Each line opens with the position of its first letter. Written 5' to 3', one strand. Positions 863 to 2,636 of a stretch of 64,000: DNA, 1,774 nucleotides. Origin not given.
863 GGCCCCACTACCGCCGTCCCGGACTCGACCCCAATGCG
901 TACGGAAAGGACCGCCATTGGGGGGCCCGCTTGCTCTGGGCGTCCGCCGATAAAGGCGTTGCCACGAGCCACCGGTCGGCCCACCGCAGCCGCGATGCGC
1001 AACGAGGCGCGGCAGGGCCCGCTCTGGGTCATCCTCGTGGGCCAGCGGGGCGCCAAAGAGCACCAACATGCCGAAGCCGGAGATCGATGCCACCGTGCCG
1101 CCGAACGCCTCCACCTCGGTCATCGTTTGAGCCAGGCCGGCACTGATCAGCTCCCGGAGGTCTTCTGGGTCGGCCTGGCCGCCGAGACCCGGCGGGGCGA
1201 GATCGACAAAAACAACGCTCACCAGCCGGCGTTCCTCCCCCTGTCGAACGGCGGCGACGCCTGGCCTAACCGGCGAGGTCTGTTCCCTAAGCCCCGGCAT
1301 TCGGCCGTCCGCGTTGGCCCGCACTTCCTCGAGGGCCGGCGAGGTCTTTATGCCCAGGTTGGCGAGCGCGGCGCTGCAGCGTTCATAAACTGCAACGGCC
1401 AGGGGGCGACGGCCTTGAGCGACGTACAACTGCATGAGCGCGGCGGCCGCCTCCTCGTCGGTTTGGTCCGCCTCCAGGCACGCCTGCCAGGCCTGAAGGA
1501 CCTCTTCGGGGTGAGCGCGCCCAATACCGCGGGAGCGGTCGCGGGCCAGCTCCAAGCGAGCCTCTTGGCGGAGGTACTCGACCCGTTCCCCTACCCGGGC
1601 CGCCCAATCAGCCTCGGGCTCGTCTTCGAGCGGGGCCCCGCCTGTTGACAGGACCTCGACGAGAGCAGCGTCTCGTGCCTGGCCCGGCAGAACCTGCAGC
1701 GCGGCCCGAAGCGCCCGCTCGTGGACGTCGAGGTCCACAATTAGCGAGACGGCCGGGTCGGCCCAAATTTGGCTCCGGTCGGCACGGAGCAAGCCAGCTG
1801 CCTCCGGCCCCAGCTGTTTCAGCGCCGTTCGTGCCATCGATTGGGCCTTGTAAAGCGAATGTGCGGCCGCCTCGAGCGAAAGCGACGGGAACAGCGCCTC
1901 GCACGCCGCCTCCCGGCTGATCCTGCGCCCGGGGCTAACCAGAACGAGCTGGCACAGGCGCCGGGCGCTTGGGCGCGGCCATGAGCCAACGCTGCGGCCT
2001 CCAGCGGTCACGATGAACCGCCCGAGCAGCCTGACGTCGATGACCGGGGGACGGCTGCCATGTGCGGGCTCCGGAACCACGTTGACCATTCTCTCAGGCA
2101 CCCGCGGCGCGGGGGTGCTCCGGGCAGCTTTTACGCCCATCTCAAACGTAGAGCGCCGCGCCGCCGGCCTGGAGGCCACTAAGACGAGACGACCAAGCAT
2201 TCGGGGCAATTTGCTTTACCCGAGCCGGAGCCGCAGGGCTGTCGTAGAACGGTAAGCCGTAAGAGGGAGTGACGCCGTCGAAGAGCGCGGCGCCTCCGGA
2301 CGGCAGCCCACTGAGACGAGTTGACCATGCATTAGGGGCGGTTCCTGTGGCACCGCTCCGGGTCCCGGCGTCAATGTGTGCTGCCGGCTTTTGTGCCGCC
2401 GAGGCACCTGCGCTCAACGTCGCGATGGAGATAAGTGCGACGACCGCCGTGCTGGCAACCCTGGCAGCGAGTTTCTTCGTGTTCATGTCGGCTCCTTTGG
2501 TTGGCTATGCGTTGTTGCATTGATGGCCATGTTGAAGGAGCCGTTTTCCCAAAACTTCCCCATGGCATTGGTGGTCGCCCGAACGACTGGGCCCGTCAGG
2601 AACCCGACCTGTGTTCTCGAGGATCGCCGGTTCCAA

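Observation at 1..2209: Regulator fusing a SARP (wHTH+BTAD) module to a class III nucleotide cyclase and an AAA/NB-ARC ATPase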

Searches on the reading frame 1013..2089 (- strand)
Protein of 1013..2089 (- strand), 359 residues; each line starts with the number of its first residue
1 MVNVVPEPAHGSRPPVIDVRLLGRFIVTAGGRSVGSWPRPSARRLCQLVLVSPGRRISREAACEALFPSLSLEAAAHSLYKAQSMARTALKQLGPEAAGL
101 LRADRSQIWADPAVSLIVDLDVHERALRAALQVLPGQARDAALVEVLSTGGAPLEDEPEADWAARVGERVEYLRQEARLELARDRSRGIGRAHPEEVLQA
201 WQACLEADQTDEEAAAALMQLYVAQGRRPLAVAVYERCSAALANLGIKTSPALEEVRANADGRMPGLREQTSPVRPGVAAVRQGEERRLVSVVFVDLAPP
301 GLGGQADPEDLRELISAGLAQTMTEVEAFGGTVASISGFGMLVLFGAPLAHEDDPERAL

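Call 22: search_solved_structures(query=A1, max_evalue=1, show_alignments=0)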
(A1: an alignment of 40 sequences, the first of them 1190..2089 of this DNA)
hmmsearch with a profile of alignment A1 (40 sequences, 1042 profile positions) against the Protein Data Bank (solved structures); distinct sequences matched with E-value up to 1: 72 (the best 60 are shown).
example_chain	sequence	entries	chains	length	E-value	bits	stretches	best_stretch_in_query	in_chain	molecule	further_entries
2w01_A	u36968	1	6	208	3.3e-21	78.3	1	284-438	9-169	ADENYLATE CYCLASE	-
6fht_A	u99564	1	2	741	4.2e-20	74.6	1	283-438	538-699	Bacteriophytochrome,Adenylate cyclase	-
1wc0_A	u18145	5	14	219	1.6e-17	66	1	281-428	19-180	ADENYLATE CYCLASE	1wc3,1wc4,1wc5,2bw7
1wc1_A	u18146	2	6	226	3.1e-17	65.1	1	282-428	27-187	ADENYLATE CYCLASE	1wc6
3r5g_A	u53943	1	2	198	8.9e-15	57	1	285-456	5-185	CyaB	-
6sir_A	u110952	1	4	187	8.9e-09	37.1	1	287-447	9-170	Nucleotide cyclase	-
5oyh_A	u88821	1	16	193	3.3e-08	35.2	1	343-450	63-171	Nucleotide cyclase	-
6ao9_A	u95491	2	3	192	1.4e-07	33.2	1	344-444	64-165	Bacterio-rhodopsin/guanylyl cyclase 1 fusion protein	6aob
4cm2_A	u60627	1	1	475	1.5e-07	33.1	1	275-417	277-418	ADENYLATE CYCLASE TYPE 10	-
4oya_A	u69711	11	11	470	2e-07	32.7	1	275-417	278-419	Adenylate cyclase type 10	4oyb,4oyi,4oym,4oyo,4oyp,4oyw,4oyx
4clf_A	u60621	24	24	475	2e-07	32.6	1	275-417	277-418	ADENYLATE CYCLASE TYPE 10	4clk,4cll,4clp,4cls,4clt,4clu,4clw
4cm0_A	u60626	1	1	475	2e-07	32.6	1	275-417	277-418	SOLUBLE ADENYLYL CYCLASE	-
6aoa_A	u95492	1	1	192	4.6e-07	31.5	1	343-444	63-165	Bacterio-rhodopsin/guanylyl cyclase 1 fusion protein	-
1yk9_A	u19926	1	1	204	1.2e-05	26.8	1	291-425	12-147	Adenylate cyclase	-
1ybt_A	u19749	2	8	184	2.3e-05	25.8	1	280-434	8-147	hydrolase, alpha/beta hydrolase fold family | lipJ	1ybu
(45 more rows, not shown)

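Call 23: search_protein_families(library=pfam, alignment_id=A1, max_evalue=0.01)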
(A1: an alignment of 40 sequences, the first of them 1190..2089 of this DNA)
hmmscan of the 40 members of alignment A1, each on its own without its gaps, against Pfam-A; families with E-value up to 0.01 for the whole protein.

A. member 1, window:1190-2089:- (300 aa): 1 family
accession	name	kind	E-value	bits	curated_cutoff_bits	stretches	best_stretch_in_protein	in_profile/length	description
PF03704.23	BTAD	-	1.7e-06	28.9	22.1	1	150-257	37-142/146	Bacterial transcriptional activator domain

B. families by the number of members that match (of 40 scanned): 22 families
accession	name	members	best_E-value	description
PF13191.12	AAA_16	39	9.2e-26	AAA ATPase domain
PF00211.25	Guanylate_cyc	34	6.4e-09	Adenylate and Guanylate cyclase catalytic domain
PF03704.23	BTAD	31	4.4e-11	Bacterial transcriptional activator domain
PF13401.12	AAA_22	30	1.6e-07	AAA domain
PF13181.12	TPR_8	13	6e-07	Tetratricopeptide repeat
PF13424.12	TPR_12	12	3.1e-11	Tetratricopeptide repeat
PF07719.23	TPR_2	9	9.7e-05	Tetratricopeptide repeat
PF05729.18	NACHT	9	0.002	NACHT domain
PF13176.12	TPR_7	8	0.00016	Tetratricopeptide repeat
PF13432.12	TPR_16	7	2e-06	Tetratricopeptide repeat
PF14559.12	TPR_19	4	2.6e-07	Tetratricopeptide repeat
PF10923.14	BrxC_BrxD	4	0.00034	BREX system ATP-binding protein BrxC/D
PF00515.34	TPR_1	2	0.0023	Tetratricopeptide repeat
PF13374.12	TPR_10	2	0.0039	Tetratricopeptide repeat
PF10602.15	RPN7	1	0.00011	26S proteasome subunit RPN7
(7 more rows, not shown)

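Call 28: find_related_loci(query=A1, collection=genome_contigs, flank=6000)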
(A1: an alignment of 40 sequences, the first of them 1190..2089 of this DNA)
Query A1 (300 aa) in genome_contigs; peptide patterns used: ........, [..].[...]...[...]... (x = any residue, [..] = any of these).
600 stretches matched a pattern (row limit reached: there are more); 22 encode a relative of the query (tblastn E <= 1e-3); 22 distinct loci.
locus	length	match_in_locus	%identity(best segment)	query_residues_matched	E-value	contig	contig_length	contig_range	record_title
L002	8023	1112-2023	52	1-300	2e-85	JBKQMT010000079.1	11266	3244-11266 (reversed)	MAG: Acidimicrobiales bacterium isolate LABRr1A1B1C__bin_78 LABRr1A1B1C_000000150803, whole genome shotgun sequence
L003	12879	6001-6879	52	9-300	4e-82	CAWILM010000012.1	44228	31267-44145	MAG: uncultured Acidimicrobiaceae bacterium isolate MFD03323.bin.2.48 genome assembly, contig: contig_25239, whole genom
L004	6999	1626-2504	52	9-300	9e-82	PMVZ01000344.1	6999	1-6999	MAG: Acidimicrobiaceae bacterium isolate bog_528 73.20110700_S2D.47_contig_9544, whole genome shotgun sequence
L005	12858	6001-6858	52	16-300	9e-80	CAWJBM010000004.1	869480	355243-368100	MAG: uncultured Acidimicrobiaceae bacterium isolate MFD04492.bin.1.127 genome assembly, contig: contig_8163, whole genom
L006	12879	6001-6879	52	3-297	7e-78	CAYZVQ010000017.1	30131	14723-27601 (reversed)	MAG TPA_asm: uncultured Acidimicrobiaceae bacterium isolate binchicken_co3_585 genome assembly, contig: NODE_4649_length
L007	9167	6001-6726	61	17-260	1e-74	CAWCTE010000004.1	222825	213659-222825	MAG: uncultured Alphaproteobacteria bacterium isolate MFD05442.bin.2.316 genome assembly, contig: contig_32532, whole ge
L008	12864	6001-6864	48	9-298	9e-73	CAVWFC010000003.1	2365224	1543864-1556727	MAG: uncultured Acidimicrobiaceae bacterium isolate MFD04463.bin.2.226 genome assembly, contig: contig_15168, whole geno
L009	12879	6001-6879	47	15-300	3e-72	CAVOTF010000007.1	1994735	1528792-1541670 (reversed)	MAG: uncultured Acidimicrobiaceae bacterium isolate MFD00082.bin.2.86 genome assembly, contig: contig_8978, whole genome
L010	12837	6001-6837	50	17-300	2e-70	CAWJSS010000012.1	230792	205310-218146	MAG: uncultured Acidimicrobiaceae bacterium isolate MFD04463.bin.2.145 genome assembly, contig: contig_59634, whole geno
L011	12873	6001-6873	46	3-299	4e-67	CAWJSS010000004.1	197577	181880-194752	MAG: uncultured Acidimicrobiaceae bacterium isolate MFD04463.bin.2.145 genome assembly, contig: contig_14602, whole geno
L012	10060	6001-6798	51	36-300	5e-67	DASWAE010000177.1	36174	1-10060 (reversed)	MAG TPA_asm: Trebonia sp. isolate SMAG_U2647 k141_692046, whole genome shotgun sequence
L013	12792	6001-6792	49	35-300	7e-63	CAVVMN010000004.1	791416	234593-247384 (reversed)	MAG: uncultured Acidimicrobiaceae bacterium isolate MFD03399.bin.2.46 genome assembly, contig: contig_1358, whole genome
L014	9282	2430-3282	70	14-299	2e-98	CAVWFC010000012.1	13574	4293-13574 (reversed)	MAG: uncultured Acidimicrobiaceae bacterium isolate MFD04463.bin.2.226 genome assembly, contig: contig_55610, whole geno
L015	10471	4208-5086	48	17-298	1e-60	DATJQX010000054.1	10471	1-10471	MAG TPA_asm: Streptosporangiaceae bacterium isolate SMAG_U14952 k141_1945645, whole genome shotgun sequence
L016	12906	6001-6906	45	17-300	4e-60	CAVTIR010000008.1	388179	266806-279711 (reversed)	MAG: uncultured Actinomycetota bacterium isolate MFD06092.bin.2.113 genome assembly, contig: contig_28492, whole genome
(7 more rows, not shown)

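Call 33: predict_structure(alignment_id=A1)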
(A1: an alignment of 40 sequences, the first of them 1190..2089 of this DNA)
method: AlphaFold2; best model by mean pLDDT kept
length: 300 residues; sequences in the alignment: 40
mean_pLDDT: 87.9   pTM: 0.79
mean pLDDT of the five models: 87.9, 87.8, 87.3, 86.9, 86.4
residues with pLDDT >= 90: 235; 70-90: 16; 50-70: 18; < 50: 31
segments of 3 or more residues with pLDDT < 50: 264-286, 297-300
pLDDT, mean of each block of 10 residues (from residue 1): 52 84 96 93 97 97 97 98 97 94 98 96 98 98 94 90 95 98 98 97 98 98 96 98 97 93 53 38 49 50
secondary structure, 60 per line:
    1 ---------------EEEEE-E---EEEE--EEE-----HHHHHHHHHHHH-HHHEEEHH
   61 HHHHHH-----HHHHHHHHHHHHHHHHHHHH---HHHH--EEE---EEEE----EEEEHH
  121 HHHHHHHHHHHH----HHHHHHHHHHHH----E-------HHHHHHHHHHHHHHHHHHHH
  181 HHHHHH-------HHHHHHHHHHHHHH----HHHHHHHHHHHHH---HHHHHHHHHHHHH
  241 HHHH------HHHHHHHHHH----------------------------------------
elements in order: E16-20 E26-29 E32-34 H40-51 E56-58 H59-66 H72-91 H95-98 E101-103 E107-110 E115-118 H119-132 H137-148 H161-186 H194-207 H212-224 H228-244 H251-260

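Call 36: fold_search(model_id=the predicted structure, library=pdb)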
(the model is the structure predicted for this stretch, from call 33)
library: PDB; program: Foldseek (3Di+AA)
matches with E <= 10: 1429; with E <= 0.001: 6
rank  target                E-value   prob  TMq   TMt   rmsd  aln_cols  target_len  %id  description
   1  2fez                  3.0e-08  1.00  0.59  0.49   4.6       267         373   19  Mycobacterium tuberculosis EmbR (released 2006-01-24)
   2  2ff4_A                3.5e-08  1.00  0.60  0.49   4.6       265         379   20  Mycobacterium tuberculosis EmbR in complex with low affinity phosphopeptide (released 2006-01-24)
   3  2ff4_B                9.2e-08  1.00  0.60  0.50   4.7       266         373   20  Mycobacterium tuberculosis EmbR in complex with low affinity phosphopeptide (released 2006-01-24)
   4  8k60_J                1.6e-07  1.00  0.62  0.72   4.2       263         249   21  Cryo-EM structure of Streptomyces coelicolor transcription initiation complex with the global transcription factor Afs (released 2024-07-31)
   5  8k60_I                3.9e-07  1.00  0.62  0.72   4.3       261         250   20  Cryo-EM structure of Streptomyces coelicolor transcription initiation complex with the global transcription factor Afs (released 2024-07-31)
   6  8hvr_I                5.1e-07  1.00  0.62  0.71   4.5       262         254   20  Cryo-EM structure of AfsR-dependent transcription activation complex with afsS promoter (released 2023-12-27)
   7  1qz2_A                1.3e-03  1.00  0.30  0.32  11.0       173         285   15  Crystal Structure of FKBP52 C-terminal Domain complex with the C-terminal peptide MEEVD of Hsp90 (released 2004-06-22)
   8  2pl2_A                3.1e-03  0.98  0.21  0.28  12.5       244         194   19  Crystal structure of TTC0263: a thermophilic TPR protein in Thermus thermophilus HB27 (released 2008-03-04)
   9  6vfh_A                7.4e-03  1.00  0.29  0.59   5.3       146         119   15  De novo designed tetrahedral nanoparticle T33_dn10 (released 2020-08-12)
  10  6f9i_B                7.4e-03  0.87  0.20  0.23  13.7       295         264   12  Crystal structure of KLC2 bound to the second tryptophan-acidic motif peptide from calsyntenin-1 (released 2018-09-05)
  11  7yea_A                7.8e-03  0.97  0.26  0.10  13.6       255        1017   16  Human O-GlcNAc transferase Dimer (released 2023-07-12)
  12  8a3t_J                7.8e-03  0.97  0.26  0.16  14.5       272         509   14  S. cerevisiae APC/C-Cdh1 complex (released 2022-08-31)
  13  8ggh_E                7.8e-03  0.89  0.24  0.25  16.7       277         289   15  Structure of Trypanosoma (MDH)4-PEX5, distal conformation (released 2024-03-27)
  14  1p5q_A                8.7e-03  1.00  0.28  0.30   7.8       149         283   15  Crystal Structure of FKBP52 C-terminal Domain (released 2004-06-22)
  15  8a3t_K                1.0e-02  0.96  0.24  0.16  14.3       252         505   12  S. cerevisiae APC/C-Cdh1 complex (released 2022-08-31)
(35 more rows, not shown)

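Call 54: search_protein_representatives(protein=window:1013-2089:-)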
Query: 359 residues. Proteins with E-value up to 0.001 (for the whole library): 13984; up to 1e-10: 936; up to 1e-30: 121. The best 150 are listed.
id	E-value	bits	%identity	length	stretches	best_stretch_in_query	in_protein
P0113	4.3e-145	499.8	71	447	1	3-359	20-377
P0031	2.3e-136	471.1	67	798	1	10-359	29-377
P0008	5.4e-114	397.6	59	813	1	11-359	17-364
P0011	1.3e-113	396.3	62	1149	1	15-359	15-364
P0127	4.4e-99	348.5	69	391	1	14-262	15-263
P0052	9.3e-97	340.9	68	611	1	85-359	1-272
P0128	5.0e-95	335.2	56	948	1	18-358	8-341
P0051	3.4e-94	332.5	53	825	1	6-359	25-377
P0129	9.9e-94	330.9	57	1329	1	16-358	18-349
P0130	3.8e-93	329.0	56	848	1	5-358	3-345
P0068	3.0e-92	326.1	58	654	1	17-358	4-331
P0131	2.9e-91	322.8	52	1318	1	14-358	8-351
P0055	6.2e-90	318.5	52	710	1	17-358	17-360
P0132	9.1e-89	314.6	50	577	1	6-359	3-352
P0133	2.6e-88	313.1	53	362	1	6-341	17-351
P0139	6.8e-74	265.7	50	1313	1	8-358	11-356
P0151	5.3e-56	206.9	48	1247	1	85-359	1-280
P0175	1.6e-43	165.9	43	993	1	18-304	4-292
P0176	3.3e-43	164.8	45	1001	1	15-264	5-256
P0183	7.2e-42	160.5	43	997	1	15-282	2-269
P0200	5.7e-40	154.2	43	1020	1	17-257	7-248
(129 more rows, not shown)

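Call 55: search_protein_families(library=pfam, proteins=[P0129, P0131, P0139, P0175, P0176, P0183, P0200], max_evalue=0.001)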
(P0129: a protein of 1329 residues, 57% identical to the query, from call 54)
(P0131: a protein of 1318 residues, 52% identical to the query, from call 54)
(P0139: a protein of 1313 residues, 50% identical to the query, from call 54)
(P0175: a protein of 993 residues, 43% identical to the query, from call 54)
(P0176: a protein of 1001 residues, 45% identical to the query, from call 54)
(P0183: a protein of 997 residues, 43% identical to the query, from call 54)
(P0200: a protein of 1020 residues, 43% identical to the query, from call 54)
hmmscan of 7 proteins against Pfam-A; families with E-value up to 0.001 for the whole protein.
P0129 (1329 aa): 4 families
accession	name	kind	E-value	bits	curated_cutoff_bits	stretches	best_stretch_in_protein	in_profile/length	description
PF13191.12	AAA_16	-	1.6e-19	71.5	32.6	1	474-664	2-166/167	AAA ATPase domain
PF17874.7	TPR_MalT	-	2.6e-06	27.4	45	1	1142-1329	126-316/336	MalT-like TPR region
PF00211.25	Guanylate_cyc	-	4.1e-06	27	21.9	1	276-447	5-175/183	Adenylate and Guanylate cyclase catalytic domain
PF03704.23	BTAD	-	4.5e-06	27.5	22.1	1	138-258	24-143/146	Bacterial transcriptional activator domain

P0131 (1318 aa): 2 families
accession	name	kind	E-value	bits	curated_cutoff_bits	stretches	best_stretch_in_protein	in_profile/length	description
PF13191.12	AAA_16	-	9.7e-23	81.9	32.6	1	472-669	2-167/167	AAA ATPase domain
PF00211.25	Guanylate_cyc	-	0.00096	19.2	21.9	0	363-440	95-172/183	Adenylate and Guanylate cyclase catalytic domain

P0139 (1313 aa): 3 families
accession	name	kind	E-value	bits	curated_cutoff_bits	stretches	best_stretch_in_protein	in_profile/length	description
PF13191.12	AAA_16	-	6e-19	69.6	32.6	1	478-669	1-167/167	AAA ATPase domain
PF13424.12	TPR_12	-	2.1e-08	34.7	30.1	1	1123-1188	8-75/77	Tetratricopeptide repeat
PF03704.23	BTAD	-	0.00026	21.8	22.1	1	140-259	24-144/146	Bacterial transcriptional activator domain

P0175 (993 aa): 3 families
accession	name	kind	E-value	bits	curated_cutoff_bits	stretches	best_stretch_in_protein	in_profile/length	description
PF13191.12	AAA_16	-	5.6e-20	72.9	32.6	1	269-426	2-161/167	AAA ATPase domain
PF03704.23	BTAD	-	3.9e-10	40.7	22.1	1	128-248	27-146/146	Bacterial transcriptional activator domain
PF13424.12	TPR_12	-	2.5e-06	28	30.1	1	819-891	2-76/77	Tetratricopeptide repeat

P0176 (1001 aa): 6 families
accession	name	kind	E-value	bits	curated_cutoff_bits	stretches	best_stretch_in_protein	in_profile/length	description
PF13191.12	AAA_16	-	1.5e-22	81.3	32.6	1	272-428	1-162/167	AAA ATPase domain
PF13424.12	TPR_12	-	1.6e-05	25.4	30.1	0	784-847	10-75/77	Tetratricopeptide repeat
PF03704.23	BTAD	-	2.7e-05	25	22.1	1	110-250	2-143/146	Bacterial transcriptional activator domain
PF05729.18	NACHT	-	0.00064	20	26.7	0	298-476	3-167/167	NACHT domain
PF00005.33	ABC_tran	-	0.00067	20.7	25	0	294-339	10-60/137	ABC transporter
PF13401.12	AAA_22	-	0.00083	20.1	27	0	297-423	7-106/130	AAA domain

P0183 (997 aa): 5 families
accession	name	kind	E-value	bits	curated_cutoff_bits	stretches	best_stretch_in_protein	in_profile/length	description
PF13191.12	AAA_16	-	5.6e-21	76.2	32.6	1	270-427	1-161/167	AAA ATPase domain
PF03704.23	BTAD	-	1.5e-07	32.3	22.1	1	108-249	6-145/146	Bacterial transcriptional activator domain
PF13424.12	TPR_12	-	2.3e-07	31.4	30.1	0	861-917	8-66/77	Tetratricopeptide repeat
PF00515.34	TPR_1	-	0.00013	22.1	27.8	0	702-729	3-30/34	Tetratricopeptide repeat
PF13401.12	AAA_22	-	0.00031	21.5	27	0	293-422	5-108/130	AAA domain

P0200 (1020 aa): 9 families
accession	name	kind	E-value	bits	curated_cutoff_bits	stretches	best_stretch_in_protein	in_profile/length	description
PF13191.12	AAA_16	-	2.9e-23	83.6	32.6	1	273-430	1-158/167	AAA ATPase domain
PF03704.23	BTAD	-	3.3e-09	37.7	22.1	1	134-250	38-144/146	Bacterial transcriptional activator domain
PF13424.12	TPR_12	-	2.6e-08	34.4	30.1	2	716-783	2-74/77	Tetratricopeptide repeat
PF13181.12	TPR_8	-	8.3e-08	32.3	25.7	0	717-744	1-28/34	Tetratricopeptide repeat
PF25199.1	nSTAND_NTPase5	-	0.00012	22.3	34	0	278-345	22-91/145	Novel STAND NTPase 5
PF13401.12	AAA_22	-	0.0002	22.1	27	1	298-423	7-103/130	AAA domain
PF05729.18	NACHT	-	0.00031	21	26.7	0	300-320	4-24/167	NACHT domain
PF00515.34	TPR_1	-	0.00038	20.6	27.8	0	717-745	1-29/34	Tetratricopeptide repeat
PF13432.12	TPR_16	-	0.00072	20.4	32.7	1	722-783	2-60/65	Tetratricopeptide repeat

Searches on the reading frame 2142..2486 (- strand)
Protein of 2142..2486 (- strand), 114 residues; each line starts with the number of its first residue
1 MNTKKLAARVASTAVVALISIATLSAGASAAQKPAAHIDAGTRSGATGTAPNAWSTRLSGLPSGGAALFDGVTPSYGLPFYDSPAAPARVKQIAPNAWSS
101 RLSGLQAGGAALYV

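Call 62: search_protein_families(library=pfam, proteins=[window:2142-2486:-], max_evalue=0.01)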
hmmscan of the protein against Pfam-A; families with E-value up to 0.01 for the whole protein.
window:2142-2486:- (114 aa): 0 families
